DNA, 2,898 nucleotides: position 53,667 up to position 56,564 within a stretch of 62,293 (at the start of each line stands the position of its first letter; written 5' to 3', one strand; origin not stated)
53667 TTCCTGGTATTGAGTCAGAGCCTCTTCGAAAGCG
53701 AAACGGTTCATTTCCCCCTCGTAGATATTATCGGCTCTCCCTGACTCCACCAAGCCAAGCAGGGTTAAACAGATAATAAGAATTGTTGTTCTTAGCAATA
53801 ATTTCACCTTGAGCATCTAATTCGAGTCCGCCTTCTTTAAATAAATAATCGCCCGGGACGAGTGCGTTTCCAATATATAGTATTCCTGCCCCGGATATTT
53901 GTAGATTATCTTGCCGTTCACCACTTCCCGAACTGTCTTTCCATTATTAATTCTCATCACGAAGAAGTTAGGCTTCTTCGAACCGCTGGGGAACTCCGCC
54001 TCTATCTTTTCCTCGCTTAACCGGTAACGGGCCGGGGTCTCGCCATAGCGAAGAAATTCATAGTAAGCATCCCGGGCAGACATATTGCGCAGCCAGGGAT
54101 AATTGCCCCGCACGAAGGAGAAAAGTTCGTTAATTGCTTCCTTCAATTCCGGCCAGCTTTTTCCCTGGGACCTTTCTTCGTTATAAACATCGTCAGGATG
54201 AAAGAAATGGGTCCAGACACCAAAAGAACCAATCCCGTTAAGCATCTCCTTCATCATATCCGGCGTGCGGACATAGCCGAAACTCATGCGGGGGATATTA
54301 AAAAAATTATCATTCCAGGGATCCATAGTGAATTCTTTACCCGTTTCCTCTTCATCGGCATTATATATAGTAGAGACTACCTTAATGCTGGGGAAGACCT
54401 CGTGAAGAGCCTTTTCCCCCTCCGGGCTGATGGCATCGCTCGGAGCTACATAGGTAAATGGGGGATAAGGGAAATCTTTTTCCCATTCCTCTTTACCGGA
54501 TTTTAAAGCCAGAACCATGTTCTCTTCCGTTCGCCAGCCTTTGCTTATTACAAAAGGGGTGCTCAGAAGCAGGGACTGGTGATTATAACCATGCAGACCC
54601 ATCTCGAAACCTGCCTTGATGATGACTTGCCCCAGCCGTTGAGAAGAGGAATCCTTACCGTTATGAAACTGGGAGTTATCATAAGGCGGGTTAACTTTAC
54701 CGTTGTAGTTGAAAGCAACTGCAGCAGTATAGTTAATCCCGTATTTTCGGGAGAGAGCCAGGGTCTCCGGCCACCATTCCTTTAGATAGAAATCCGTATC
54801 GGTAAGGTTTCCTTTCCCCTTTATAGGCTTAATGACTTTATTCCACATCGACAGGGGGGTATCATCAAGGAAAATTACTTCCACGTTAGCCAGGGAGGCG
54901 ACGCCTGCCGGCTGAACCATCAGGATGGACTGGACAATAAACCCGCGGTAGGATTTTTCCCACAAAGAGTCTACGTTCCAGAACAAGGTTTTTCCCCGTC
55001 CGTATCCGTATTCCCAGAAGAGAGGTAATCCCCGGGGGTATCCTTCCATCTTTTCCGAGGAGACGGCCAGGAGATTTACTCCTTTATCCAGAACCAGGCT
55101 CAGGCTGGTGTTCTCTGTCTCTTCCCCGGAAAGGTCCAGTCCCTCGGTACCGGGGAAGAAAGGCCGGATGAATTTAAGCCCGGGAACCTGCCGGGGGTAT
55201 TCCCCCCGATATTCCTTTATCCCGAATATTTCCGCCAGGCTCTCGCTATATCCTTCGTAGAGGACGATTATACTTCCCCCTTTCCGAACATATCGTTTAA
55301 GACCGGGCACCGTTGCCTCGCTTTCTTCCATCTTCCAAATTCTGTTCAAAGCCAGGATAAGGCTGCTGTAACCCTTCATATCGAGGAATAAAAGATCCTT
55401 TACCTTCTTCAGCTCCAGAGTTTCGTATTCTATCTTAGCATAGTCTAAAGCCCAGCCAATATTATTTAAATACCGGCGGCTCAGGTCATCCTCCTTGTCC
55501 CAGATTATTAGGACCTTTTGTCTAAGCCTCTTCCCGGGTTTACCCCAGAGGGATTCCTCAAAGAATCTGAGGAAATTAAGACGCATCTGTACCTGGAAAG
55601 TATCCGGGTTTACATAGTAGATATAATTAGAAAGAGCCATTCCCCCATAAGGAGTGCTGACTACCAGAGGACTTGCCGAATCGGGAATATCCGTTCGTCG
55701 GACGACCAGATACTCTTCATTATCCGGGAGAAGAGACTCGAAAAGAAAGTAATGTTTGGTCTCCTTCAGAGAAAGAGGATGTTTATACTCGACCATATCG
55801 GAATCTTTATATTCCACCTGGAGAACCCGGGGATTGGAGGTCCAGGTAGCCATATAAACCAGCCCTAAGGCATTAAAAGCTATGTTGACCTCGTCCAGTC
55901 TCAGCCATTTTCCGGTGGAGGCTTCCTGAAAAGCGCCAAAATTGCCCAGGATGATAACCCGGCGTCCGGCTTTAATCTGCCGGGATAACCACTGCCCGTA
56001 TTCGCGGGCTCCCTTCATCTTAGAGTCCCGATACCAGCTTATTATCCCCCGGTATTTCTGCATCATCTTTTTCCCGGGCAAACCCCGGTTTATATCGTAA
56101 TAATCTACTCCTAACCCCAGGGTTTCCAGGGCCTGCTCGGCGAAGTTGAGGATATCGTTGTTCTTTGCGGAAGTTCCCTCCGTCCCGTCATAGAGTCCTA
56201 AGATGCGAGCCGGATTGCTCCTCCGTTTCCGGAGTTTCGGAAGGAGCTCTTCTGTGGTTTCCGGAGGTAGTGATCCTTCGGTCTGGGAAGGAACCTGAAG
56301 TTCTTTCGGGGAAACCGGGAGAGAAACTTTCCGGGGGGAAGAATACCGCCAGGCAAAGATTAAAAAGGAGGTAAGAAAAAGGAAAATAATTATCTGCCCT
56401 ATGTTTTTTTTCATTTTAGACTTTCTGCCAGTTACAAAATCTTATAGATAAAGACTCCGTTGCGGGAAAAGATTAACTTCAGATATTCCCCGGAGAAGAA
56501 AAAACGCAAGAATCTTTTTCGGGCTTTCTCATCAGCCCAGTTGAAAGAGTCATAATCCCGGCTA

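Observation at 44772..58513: Variant Pel-type exopolysaccharide locus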

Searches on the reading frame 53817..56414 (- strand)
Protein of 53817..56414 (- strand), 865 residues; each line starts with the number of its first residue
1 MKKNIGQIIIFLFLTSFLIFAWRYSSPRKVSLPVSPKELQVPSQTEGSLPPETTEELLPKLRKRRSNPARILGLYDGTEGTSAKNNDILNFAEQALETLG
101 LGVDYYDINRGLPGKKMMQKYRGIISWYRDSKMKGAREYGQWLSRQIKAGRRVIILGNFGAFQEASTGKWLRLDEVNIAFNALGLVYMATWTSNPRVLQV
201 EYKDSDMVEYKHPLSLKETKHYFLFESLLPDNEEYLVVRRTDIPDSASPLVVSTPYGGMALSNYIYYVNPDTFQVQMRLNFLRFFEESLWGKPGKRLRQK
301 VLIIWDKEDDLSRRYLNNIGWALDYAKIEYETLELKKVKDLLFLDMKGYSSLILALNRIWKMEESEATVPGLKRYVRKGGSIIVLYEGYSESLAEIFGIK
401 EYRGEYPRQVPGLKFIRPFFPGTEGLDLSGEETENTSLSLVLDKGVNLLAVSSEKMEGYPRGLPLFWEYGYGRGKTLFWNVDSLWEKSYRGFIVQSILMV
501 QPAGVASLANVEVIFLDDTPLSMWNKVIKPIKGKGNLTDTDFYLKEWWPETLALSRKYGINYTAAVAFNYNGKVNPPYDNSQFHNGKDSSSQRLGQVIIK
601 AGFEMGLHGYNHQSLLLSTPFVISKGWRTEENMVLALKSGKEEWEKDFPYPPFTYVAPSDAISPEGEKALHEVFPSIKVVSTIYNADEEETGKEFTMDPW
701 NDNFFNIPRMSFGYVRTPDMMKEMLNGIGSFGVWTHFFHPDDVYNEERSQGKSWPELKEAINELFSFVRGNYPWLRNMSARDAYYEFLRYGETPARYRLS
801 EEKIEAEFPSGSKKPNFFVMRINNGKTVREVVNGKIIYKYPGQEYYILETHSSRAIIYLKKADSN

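Call 3: search_protein_families(library=pfam, proteins=[window:53817-56414:-], max_evalue=0.01)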
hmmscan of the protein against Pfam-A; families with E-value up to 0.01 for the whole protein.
window:53817-56414:- (865 aa): 2 families
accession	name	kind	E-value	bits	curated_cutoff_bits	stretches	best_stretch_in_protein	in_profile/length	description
PF09960.14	DUF2194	-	3.7e-104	349.6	30.4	2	290-837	28-574/582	Uncharacterised protein conserved in bacteria (DUF2194)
PF10096.14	DUF2334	-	5.7e-09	36.3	26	1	551-749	21-191/203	Uncharacterized protein conserved in bacteria (DUF2334)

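Call 4: search_protein_families(library=ncbifam, proteins=[window:53817-56414:-], max_evalue=0.01)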
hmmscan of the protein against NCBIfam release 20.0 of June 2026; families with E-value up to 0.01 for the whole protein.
window:53817-56414:- (865 aa): 0 families

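Call 12: search_solved_structures(query=window:53817-56414:-, max_evalue=0.01, show_alignments=1)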
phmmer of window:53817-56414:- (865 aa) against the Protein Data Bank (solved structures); distinct sequences matched with E-value up to 0.01: 2.
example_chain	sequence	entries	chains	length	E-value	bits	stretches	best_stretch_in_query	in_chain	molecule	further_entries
9zau_A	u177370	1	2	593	1.6e-56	195.1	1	302-828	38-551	Predicted membrane protein, putative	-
9cgy_A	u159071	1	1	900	0.0023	19.2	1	38-149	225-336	PelA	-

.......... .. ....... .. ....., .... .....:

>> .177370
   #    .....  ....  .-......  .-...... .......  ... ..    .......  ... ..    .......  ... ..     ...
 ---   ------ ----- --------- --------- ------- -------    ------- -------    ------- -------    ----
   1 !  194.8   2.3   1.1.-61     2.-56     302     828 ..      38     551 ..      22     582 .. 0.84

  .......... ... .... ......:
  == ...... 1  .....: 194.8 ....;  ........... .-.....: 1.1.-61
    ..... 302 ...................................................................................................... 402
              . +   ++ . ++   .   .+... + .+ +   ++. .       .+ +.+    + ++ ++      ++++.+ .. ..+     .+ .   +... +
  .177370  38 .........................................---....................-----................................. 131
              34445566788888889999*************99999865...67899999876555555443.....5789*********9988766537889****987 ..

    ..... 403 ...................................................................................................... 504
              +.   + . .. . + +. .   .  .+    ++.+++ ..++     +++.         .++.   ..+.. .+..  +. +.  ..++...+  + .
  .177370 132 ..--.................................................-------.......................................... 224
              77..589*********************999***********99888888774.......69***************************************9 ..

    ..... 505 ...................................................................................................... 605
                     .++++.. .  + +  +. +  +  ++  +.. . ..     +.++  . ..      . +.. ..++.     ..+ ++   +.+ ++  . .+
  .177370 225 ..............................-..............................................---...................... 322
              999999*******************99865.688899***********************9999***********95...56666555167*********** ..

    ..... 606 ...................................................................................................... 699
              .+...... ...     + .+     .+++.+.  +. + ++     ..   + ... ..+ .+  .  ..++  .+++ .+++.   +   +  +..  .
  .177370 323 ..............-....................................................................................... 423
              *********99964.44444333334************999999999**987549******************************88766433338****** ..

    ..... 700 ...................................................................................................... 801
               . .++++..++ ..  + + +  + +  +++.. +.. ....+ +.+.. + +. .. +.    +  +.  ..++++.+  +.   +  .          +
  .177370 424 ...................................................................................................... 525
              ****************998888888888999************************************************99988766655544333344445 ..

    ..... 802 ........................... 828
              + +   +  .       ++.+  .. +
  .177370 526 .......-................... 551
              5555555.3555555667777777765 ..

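Call 32: find_related_loci(query=window:53817-56414:-, collection=metagenome_contigs, flank=10000)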
Query window:53817-56414:- (865 aa) in metagenome_contigs; peptide patterns used: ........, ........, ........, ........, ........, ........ (x = any residue, [..] = any of these).
31 stretches matched a pattern; 3 encode a relative of the query (tblastn E <= 1e-3); 3 distinct loci.
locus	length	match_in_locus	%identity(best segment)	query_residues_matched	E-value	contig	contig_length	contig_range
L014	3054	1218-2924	24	299-855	4e-61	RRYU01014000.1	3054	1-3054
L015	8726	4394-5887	28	299-783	2e-58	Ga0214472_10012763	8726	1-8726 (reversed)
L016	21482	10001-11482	30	301-780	4e-51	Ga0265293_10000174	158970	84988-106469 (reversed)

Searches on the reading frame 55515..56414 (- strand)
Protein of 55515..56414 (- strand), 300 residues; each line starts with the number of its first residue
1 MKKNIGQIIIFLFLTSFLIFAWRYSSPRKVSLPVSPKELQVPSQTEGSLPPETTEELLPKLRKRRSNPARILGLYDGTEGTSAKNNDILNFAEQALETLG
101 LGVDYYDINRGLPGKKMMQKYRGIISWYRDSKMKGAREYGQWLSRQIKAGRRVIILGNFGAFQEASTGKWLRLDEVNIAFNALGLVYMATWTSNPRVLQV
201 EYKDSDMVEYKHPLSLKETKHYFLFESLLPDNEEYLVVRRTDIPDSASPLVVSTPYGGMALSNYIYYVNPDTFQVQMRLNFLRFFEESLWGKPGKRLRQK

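Call 49: search_protein_representatives(protein=window:55515-56414:-)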
Query: 300 residues. Proteins with E-value up to 0.001 (for the whole library): 666; up to 1e-10: 340; up to 1e-30: 74. The best 150 are listed.
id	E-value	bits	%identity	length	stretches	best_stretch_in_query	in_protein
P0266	5.3e-190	646.4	36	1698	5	70-289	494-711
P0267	6.4e-121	419.6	36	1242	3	25-289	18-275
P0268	7.0e-119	412.9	39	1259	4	69-289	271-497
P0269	7.8e-118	409.5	38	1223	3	58-292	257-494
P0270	2.5e-116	404.5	38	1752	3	66-289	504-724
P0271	5.8e-110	383.6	36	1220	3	69-287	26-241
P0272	3.0e-109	381.3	40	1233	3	69-292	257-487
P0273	8.7e-107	373.2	35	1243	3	69-290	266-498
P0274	2.0e-100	352.3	39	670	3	71-293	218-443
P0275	7.9e-94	330.7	37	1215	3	69-269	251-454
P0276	8.9e-92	323.9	35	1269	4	68-289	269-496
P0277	1.1e-90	320.3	36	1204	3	66-289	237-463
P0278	1.2e-90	320.2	54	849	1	6-293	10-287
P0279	4.1e-85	302.1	38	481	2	69-289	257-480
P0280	6.2e-82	291.6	32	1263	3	118-293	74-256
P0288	1.5e-61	224.7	35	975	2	68-293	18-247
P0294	1.4e-45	172.3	41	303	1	70-289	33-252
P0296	2.4e-44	168.2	41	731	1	70-288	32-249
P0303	1.7e-39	152.3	35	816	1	69-292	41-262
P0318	8.2e-35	136.9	37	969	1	46-289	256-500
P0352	5.9e-29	117.7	33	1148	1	49-288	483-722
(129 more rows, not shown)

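Call 50: search_protein_families(library=pfam, proteins=[P0266, P0267, P0274, P0278, P0288, P0296, P0303, P0318, P0352, P0294], max_evalue=0.001)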
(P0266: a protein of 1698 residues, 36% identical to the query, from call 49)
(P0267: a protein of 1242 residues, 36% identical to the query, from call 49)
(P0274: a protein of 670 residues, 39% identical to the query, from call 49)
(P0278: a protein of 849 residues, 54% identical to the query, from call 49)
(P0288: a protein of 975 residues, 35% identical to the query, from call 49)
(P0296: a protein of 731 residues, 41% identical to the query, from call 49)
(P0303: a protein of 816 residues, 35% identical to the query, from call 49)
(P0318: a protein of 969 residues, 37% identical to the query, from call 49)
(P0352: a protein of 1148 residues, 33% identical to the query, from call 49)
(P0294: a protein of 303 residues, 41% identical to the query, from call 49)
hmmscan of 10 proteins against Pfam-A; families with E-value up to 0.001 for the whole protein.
P0266 (1698 aa): 1 family
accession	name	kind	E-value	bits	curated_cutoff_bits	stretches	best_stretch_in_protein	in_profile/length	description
PF12724.12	Flavodoxin_5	-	0.00085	20.1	27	0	265-340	1-73/145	Flavodoxin domain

P0267 (1242 aa): 0 families

P0274 (670 aa): 0 families

P0278 (849 aa): 4 families
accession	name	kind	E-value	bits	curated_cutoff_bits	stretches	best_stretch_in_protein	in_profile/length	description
PF09960.14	DUF2194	-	3.3e-110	369.6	30.4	2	287-826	32-574/582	Uncharacterised protein conserved in bacteria (DUF2194)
PF10096.14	DUF2334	-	8.9e-06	25.9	26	1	591-749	64-202/203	Uncharacterized protein conserved in bacteria (DUF2334)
PF06283.17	ThuA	-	5.4e-05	24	33.4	1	334-468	43-182/209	Trehalose utilisation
PF01522.26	Polysacc_deac_1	-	0.0009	19.6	23.1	0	536-641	18-98/124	Polysaccharide deacetylase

P0288 (975 aa): 0 families

P0296 (731 aa): 0 families

P0303 (816 aa): 2 families
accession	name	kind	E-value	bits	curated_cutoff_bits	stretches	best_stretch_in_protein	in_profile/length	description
PF09960.14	DUF2194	-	3.5e-96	323.3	30.4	2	264-796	34-576/582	Uncharacterised protein conserved in bacteria (DUF2194)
PF10096.14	DUF2334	-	1.4e-06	28.5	26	1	510-715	23-200/203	Uncharacterized protein conserved in bacteria (DUF2334)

P0318 (969 aa): 1 family
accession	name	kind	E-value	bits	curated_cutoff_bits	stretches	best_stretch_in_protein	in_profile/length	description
PF03537.19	Glyco_hydro_114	-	6.1e-17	62.1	27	1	45-267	19-227/231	Glycoside-hydrolase family GH114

P0352 (1148 aa): 7 families
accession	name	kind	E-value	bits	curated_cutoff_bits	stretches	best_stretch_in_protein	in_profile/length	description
PF14559.12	TPR_19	-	3.5e-11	43.7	25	0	356-413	5-62/68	Tetratricopeptide repeat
PF13428.12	TPR_14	-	5.7e-10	39.3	23.5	0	380-417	5-42/44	Tetratricopeptide repeat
PF13174.12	TPR_6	-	7.3e-10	39.3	26.3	0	446-472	2-28/33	Tetratricopeptide repeat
PF13432.12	TPR_16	-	5.7e-09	36.7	32.7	0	415-472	2-59/65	Tetratricopeptide repeat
PF13424.12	TPR_12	-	1.6e-08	35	30.1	0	69-136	2-77/77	Tetratricopeptide repeat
PF07719.23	TPR_2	-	5.7e-06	26.5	27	0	445-474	2-31/34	Tetratricopeptide repeat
PF13371.12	TPR_9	-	1.4e-05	25.5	35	0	391-445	10-64/73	Tetratricopeptide repeat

P0294 (303 aa): 0 families

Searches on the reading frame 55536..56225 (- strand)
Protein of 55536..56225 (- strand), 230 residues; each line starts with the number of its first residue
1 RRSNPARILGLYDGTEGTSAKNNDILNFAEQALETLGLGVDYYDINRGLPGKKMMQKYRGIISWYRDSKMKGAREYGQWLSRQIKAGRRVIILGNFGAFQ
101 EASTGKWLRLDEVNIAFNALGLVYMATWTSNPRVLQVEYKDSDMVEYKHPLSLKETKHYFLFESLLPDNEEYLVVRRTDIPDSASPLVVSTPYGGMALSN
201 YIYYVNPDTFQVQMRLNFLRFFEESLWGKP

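Call 55: search_solved_structures(query=A2, max_evalue=1, show_alignments=1)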
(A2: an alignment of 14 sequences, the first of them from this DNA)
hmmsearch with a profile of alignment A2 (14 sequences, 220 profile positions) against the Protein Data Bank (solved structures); distinct sequences matched with E-value up to 1: 13.
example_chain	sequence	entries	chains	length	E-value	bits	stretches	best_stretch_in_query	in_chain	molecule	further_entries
9cgy_A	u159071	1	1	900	6.3e-08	35.8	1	3-89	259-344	PelA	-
6x6o_A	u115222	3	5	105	0.32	13.8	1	136-206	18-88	Protein spackle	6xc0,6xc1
2d7c_A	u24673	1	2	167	0.46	13.3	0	21-130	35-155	Ras-related protein Rab-11A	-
2hv8_A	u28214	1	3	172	0.5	13.2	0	21-130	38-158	Ras-related protein Rab-11A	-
2gzd_A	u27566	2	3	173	0.51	13.2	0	21-130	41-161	Ras-related protein Rab-11A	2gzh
4uj4_A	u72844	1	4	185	0.59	13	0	21-130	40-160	Ras-related protein Rab-11A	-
4uj5_A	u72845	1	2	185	0.59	13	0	21-130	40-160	RAS-RELATED PROTEIN RAB-11A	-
4uj3_A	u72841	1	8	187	0.61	12.9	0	21-130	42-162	RAS-RELATED PROTEIN RAB-11A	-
1oiw_A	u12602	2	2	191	0.71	12.7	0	21-129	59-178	RAS-RELATED PROTEIN RAB-11A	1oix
3wv4_A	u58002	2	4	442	0.81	12.5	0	15-87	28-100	Non-ribosomal peptide synthetase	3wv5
8vof_B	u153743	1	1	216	0.91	12.4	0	21-130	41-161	Ras-related protein Rab-11A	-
4d0l_B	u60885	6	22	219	0.95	12.3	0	21-130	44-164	RAS-RELATED PROTEIN RAB-11A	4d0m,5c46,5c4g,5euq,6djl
5fbr_B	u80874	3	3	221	0.97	12.3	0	21-130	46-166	Ras-related protein Rab-11A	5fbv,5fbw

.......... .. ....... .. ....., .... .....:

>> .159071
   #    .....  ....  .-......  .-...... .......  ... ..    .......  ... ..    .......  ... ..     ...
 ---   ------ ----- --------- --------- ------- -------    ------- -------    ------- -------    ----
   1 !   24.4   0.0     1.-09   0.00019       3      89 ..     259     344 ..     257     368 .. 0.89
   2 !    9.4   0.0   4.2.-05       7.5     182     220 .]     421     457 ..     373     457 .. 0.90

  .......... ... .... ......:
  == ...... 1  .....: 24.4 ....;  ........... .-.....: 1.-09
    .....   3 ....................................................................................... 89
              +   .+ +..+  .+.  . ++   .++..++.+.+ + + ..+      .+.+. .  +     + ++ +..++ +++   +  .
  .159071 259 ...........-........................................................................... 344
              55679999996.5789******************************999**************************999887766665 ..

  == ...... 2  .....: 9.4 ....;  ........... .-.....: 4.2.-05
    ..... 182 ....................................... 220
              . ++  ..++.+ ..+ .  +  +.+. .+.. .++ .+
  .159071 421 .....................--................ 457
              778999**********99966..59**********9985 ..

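Call 56: search_protein_families(library=pfam, alignment_id=A2, max_evalue=1)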
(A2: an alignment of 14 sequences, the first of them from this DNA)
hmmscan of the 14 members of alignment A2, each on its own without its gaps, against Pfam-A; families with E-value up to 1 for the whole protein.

A. member 1, seq(230 aa): 3 families
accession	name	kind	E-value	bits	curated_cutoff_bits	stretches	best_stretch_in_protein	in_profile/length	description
PF11515.14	Cul7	-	0.011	16.5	25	1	72-146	6-76/78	Mouse development and cellular proliferation protein Cullin-7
PF18789.6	DarA_C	-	0.15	13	27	1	135-163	39-67/70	Defence against restriction A C-terminal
PF09703.15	Cas_Csa4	-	0.15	11.8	25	1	104-160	158-217/355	CRISPR-associated protein (Cas_Csa4)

B. families by the number of members that match (of 14 scanned): 9 families
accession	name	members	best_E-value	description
PF09960.14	DUF2194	2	5.9e-07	Uncharacterised protein conserved in bacteria (DUF2194)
PF11515.14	Cul7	1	0.011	Mouse development and cellular proliferation protein Cullin-7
PF18057.6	DUF5594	1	0.076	Domain of unknown function (DUF5594)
PF18789.6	DarA_C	1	0.15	Defence against restriction A C-terminal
PF09703.15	Cas_Csa4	1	0.15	CRISPR-associated protein (Cas_Csa4)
PF17432.8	DUF3458_C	1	0.18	Domain of unknown function (DUF3458_C) ARM repeats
PF14614.12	DUF4450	1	0.21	Domain of unknown function (DUF4450)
PF12724.12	Flavodoxin_5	1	0.28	Flavodoxin domain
PF17059.10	MGTL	1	0.86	MgtA leader peptide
